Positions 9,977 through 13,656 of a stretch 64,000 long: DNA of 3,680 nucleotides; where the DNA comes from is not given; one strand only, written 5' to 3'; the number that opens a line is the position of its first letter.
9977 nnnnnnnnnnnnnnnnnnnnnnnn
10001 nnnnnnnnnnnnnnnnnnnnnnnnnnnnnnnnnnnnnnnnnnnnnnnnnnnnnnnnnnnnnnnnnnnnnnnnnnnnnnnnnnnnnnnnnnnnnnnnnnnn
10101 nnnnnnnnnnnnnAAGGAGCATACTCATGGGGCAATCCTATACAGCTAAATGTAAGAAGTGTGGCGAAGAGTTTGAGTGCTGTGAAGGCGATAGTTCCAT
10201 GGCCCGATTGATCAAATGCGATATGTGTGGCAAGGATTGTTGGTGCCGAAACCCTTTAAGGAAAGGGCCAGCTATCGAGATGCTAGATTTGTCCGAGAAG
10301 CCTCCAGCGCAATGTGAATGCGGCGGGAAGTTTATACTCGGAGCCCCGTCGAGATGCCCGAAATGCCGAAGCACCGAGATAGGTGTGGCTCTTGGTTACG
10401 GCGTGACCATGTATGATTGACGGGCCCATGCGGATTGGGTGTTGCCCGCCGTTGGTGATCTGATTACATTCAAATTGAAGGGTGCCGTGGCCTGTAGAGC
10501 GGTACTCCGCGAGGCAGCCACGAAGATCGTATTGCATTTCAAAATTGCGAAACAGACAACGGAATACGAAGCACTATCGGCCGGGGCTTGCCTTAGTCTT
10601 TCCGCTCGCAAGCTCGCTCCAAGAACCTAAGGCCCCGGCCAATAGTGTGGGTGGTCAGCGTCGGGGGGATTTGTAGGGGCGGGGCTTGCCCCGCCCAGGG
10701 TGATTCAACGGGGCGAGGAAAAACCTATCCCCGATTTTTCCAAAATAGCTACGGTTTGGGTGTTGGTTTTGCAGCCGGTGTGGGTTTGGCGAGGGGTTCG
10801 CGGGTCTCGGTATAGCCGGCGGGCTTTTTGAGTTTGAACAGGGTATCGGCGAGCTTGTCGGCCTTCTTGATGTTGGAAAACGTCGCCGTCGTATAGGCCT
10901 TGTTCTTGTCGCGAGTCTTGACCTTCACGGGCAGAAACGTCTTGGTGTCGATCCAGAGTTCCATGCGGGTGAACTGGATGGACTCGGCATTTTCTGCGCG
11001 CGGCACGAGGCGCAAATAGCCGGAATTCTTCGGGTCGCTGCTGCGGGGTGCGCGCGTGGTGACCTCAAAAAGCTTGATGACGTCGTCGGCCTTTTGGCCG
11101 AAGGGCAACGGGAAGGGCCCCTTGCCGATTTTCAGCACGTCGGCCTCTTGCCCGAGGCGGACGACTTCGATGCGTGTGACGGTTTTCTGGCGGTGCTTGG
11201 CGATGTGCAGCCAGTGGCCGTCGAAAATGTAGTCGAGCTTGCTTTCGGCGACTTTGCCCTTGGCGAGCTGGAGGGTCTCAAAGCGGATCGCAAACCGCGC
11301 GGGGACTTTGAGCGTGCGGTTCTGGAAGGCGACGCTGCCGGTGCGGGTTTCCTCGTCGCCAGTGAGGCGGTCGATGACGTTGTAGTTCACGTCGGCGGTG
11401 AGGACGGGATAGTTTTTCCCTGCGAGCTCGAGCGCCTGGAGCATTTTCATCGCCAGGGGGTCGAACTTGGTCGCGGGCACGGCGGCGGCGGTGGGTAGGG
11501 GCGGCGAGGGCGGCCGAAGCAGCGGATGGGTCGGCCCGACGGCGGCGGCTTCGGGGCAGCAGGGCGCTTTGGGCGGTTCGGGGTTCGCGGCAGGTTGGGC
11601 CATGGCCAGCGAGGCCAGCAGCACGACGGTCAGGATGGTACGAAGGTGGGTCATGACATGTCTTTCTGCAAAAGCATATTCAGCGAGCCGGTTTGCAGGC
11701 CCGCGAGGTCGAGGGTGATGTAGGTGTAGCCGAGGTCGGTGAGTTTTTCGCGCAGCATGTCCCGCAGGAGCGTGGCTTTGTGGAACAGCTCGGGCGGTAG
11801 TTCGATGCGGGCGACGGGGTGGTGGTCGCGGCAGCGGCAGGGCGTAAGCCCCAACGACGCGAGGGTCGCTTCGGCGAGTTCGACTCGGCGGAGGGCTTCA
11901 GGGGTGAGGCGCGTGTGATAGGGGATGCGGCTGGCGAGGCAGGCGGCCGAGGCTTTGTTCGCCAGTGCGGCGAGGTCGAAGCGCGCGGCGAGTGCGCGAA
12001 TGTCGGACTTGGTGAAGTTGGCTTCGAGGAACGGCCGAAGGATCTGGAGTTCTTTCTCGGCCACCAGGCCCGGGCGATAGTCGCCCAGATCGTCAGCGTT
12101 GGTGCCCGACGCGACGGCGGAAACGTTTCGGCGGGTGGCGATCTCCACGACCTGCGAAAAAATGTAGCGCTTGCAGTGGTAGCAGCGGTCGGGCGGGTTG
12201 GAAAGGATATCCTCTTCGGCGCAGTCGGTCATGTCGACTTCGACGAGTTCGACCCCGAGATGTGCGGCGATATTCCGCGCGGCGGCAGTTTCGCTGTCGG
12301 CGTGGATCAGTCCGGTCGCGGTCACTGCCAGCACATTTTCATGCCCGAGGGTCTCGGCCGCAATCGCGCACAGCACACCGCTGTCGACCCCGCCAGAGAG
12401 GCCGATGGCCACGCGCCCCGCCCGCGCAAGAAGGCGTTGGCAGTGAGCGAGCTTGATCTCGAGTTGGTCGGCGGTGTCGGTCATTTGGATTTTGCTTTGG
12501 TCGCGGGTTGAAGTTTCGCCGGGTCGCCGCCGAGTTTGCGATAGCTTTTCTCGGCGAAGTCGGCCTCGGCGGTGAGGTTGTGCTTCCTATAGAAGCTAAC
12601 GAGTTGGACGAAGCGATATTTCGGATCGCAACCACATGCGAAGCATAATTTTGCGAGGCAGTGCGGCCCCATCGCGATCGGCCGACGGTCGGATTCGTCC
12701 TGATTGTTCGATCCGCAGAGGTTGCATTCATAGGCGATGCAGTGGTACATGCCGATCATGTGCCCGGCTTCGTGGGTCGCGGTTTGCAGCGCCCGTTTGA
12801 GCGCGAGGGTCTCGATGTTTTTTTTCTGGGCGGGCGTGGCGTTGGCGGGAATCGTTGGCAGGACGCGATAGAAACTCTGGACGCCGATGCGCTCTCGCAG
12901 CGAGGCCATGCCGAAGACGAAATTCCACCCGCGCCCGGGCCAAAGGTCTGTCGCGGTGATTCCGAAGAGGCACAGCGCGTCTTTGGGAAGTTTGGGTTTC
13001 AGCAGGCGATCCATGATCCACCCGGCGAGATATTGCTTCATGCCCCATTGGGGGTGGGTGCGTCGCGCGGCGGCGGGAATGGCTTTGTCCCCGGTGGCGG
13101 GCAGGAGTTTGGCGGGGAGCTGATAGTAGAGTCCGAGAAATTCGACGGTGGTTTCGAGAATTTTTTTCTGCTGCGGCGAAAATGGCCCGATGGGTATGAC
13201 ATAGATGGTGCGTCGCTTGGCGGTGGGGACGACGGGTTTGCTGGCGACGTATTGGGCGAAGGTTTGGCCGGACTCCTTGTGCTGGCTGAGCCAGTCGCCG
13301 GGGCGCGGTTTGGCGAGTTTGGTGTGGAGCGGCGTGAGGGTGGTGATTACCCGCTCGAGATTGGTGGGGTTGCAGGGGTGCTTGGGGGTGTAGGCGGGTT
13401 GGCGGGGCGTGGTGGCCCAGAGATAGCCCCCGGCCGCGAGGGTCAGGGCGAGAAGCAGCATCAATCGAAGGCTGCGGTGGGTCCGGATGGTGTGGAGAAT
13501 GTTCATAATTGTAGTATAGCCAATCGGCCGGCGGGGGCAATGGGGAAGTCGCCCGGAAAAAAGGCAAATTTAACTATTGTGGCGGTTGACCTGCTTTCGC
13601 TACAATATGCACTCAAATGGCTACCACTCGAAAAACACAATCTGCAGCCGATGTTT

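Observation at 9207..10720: Low-GC 1.5-kb island after murD encoding an unknown-domain::GIY-YIG nuclease fusion plus a Cys-rich zinc-ribbon protein - candidate uncharacterised defence or selfish module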

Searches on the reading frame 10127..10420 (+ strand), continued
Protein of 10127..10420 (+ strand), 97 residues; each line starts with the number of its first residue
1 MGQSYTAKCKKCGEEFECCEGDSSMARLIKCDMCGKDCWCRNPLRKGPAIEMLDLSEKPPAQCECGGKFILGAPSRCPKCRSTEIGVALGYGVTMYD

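Call 74: find_encoding_contigs(protein=P0204, flank=4000, max_places=2)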
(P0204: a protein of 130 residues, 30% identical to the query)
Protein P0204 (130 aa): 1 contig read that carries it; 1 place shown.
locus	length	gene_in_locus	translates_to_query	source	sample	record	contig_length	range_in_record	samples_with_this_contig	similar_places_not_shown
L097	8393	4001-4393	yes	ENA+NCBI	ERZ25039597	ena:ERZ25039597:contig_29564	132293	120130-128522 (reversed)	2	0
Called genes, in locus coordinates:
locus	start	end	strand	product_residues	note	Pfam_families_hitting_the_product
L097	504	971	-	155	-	PF13538:UvrD_C_2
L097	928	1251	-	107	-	-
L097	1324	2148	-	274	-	PF08378:NERD (weak)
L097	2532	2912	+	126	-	PF01966:HD (faint), PF13328:HD_4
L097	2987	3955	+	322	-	-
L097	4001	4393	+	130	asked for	PF26783:DUF8255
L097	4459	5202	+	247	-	-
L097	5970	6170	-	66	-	PF11146:DUF2905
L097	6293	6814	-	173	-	PF22491:DUF6988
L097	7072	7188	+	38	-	-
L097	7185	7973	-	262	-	PF04471:Mrr_cat, PF22722:NA-iREase1 (weak), PF13156:Mrr_cat_2 (weak), PF01396:Zn_ribbon_Top1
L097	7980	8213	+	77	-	-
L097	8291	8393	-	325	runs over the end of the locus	PF02739:5_3_exonuc_N, PF01367:5_3_exonuc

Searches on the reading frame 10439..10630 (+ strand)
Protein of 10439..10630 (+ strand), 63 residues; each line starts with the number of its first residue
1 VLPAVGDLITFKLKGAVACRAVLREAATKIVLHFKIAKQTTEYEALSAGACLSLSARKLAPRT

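Call 97: search_protein_families(library=padloc, proteins=[window:10439-10630:+], max_evalue=0.01)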
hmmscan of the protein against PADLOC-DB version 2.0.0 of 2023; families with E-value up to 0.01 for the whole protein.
window:10439-10630:+ (63 aa): 0 families

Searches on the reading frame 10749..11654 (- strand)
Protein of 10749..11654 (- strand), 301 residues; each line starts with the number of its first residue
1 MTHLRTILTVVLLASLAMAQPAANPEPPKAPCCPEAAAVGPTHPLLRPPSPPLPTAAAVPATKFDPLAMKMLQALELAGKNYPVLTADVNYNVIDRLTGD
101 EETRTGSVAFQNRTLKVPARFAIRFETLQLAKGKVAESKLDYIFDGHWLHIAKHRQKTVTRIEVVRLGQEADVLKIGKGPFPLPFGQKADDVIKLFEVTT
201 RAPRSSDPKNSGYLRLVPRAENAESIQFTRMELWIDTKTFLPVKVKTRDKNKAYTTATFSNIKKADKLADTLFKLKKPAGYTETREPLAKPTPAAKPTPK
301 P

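Call 4: search_protein_families(library=pfam, proteins=[window:10749-11654:-], max_evalue=0.1)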
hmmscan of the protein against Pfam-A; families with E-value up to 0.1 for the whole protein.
window:10749-11654:- (301 aa): 2 families
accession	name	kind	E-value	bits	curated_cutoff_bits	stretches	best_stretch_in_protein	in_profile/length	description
PF17131.11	LolA_like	-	1.8e-05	24.9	30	1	216-267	89-141/184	Outer membrane lipoprotein-sorting protein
PF03548.22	LolA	-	7.4e-05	23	23.6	1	215-275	108-164/165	Outer membrane lipoprotein carrier protein LolA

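Call 20: find_encoding_contigs(protein=window:10749-11654:-, flank=6000, max_places=8)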
Protein window:10749-11654:- (301 aa): 3 contigs read that carry it; 1 place shown.
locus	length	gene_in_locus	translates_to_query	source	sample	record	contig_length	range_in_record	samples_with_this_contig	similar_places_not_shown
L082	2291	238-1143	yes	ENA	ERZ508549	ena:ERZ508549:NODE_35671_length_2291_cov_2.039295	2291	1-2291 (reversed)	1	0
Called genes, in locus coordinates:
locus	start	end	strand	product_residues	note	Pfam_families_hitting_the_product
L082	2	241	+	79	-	?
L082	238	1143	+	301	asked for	PF17131:TP_0789-like (faint)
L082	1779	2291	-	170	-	?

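Call 97: search_protein_families(library=padloc, proteins=[window:10749-11654:-], max_evalue=0.01)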
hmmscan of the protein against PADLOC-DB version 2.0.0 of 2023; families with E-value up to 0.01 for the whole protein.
window:10749-11654:- (301 aa): 0 families

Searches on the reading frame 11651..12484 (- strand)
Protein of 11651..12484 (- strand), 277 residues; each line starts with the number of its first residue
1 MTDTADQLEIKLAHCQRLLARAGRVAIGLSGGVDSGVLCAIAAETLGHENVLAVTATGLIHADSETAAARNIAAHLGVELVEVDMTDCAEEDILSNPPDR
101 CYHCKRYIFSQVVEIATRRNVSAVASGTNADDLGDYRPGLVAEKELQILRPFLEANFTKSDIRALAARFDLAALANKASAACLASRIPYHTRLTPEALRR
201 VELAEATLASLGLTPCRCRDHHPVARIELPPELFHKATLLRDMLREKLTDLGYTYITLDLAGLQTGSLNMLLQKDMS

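Call 4: search_protein_families(library=pfam, proteins=[window:11651-12484:-], max_evalue=0.1)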
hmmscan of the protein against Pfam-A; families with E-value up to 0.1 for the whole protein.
window:11651-12484:- (277 aa): 8 families
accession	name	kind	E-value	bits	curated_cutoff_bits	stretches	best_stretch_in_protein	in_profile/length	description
PF02540.23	NAD_synthase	-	1.5e-09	37.8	21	1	22-89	18-85/242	NAD synthase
PF00733.27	Asn_synthase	-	7e-09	36.2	21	1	22-117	17-107/354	Asparagine synthase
PF06508.19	QueC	-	8.3e-05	22.6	22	1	27-86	4-61/210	Queuosine biosynthesis protein QueC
PF03054.22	tRNA_Me_trans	-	0.00012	22.3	20.6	1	24-96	2-83/202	tRNA methyl transferase HUP domain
PF01171.26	ATP_bind_3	-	0.00057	20.1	27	1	25-76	2-57/182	PP-loop family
PF00764.25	Arginosuc_synth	-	0.0014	19.1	27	1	24-164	1-154/162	Arginosuccinate synthase N-terminal HUP domain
PF24167.1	DUF7411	-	0.0014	18.6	28.7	1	26-132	4-107/194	Family of unknown function (DUF7411)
PF02568.20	ThiI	-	0.037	14.1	20.5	0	22-182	3-172/197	Thiamine biosynthesis protein (ThiI)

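Call 97: search_protein_families(library=padloc, proteins=[window:11651-12484:-], max_evalue=0.01)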
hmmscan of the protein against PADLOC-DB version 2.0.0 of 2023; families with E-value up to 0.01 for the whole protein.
window:11651-12484:- (277 aa): 1 family
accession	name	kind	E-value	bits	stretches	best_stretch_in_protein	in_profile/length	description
PDLC00911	QueC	-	0.0047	15.1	1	24-86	7-68/190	QueC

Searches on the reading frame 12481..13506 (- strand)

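Call 4: search_protein_families(library=pfam, proteins=[window:12481-13506:-], max_evalue=0.1)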
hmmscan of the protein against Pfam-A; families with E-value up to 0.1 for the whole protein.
window:12481-13506:- (341 aa): 4 families
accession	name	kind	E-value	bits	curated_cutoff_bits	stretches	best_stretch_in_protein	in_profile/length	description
PF07998.17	Peptidase_M54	-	1e-06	29.3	24.4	1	174-287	85-192/194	Peptidase family M54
PF13583.11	Reprolysin_4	-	0.01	15.9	22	1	239-274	135-168/203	Metallo-peptidase family M12B Reprolysin-like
PF12388.14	Peptidase_M57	-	0.068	13.3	21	0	242-270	136-165/212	Dual-action HEIGH metallo-peptidase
PF13688.12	Reprolysin_5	-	0.097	13.3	27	0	237-262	139-170/196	Metallo-peptidase family M12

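Call 97: search_protein_families(library=padloc, proteins=[window:12481-13506:-], max_evalue=0.01)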
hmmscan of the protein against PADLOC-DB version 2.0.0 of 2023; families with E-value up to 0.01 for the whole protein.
window:12481-13506:- (341 aa): 0 families
